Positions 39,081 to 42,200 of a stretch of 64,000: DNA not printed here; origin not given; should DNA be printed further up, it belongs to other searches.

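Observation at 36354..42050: Operon coupling a T9SS-tagged M6 metalloprotease, an Slt70-type lytic transglycosylase and a CTP-transferase-like membrane protein immediately upstream of secA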

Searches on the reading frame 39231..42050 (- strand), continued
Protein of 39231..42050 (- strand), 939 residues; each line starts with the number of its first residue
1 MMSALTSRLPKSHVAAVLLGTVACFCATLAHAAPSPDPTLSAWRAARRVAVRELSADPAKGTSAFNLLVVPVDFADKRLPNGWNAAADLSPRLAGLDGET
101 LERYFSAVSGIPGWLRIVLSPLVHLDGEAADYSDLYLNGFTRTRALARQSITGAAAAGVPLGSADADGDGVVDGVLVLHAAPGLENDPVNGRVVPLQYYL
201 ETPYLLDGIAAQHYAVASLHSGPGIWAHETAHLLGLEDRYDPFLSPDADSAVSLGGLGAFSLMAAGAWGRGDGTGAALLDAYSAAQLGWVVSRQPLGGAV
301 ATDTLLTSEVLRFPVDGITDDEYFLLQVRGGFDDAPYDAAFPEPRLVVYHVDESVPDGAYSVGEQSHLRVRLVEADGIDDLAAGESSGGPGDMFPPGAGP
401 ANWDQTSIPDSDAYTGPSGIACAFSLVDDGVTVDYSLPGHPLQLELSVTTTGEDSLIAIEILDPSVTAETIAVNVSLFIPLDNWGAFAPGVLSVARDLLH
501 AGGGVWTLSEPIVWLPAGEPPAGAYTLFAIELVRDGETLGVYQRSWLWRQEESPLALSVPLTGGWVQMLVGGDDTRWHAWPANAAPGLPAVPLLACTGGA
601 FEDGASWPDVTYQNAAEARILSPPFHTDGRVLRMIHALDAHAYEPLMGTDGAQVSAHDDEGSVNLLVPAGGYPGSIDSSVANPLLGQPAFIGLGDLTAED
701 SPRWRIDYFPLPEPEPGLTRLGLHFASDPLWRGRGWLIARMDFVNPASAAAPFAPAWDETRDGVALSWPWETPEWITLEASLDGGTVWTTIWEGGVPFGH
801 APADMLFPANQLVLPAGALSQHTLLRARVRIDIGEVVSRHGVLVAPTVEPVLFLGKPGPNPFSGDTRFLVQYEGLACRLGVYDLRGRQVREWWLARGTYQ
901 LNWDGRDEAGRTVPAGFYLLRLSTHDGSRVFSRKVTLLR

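Call 80: find_encoding_contigs(protein=P0324, flank=7000, max_places=1)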
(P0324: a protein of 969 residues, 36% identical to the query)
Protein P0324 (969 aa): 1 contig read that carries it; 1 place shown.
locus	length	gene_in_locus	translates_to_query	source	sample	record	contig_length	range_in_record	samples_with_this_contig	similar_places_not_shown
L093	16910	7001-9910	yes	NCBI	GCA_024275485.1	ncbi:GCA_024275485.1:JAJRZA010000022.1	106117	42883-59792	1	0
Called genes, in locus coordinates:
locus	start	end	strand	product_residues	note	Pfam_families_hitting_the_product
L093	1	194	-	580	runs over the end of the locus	PF01464:SLT, PF01476:LysM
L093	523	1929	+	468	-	PF00990:GGDEF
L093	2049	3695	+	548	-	PF03772:Competence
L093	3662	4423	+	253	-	PF00753:Lactamase_B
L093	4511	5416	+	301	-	PF01259:SAICAR_synt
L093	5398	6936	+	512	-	PF02142:MGS, PF01808:AICARFT_IMPCHas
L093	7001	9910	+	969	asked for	PF05547:Peptidase_M6 (faint), PF13860:FlgD_ig (weak), PF18962:Por_Secre_tail (faint)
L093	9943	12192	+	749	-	PF01464:SLT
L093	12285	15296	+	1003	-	PF07517:SecA_DEAD, PF00270:DEAD (faint), PF01043:SecA_PP_bind, PF21090:P-loop_SecA, PF07516:SecA_SW, PF02810:SEC-C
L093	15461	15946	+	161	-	PF04361:DUF494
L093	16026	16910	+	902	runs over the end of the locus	PF01751:Toprim, PF01131:Topoisom_bac, PF13368:Toprim_C_rpt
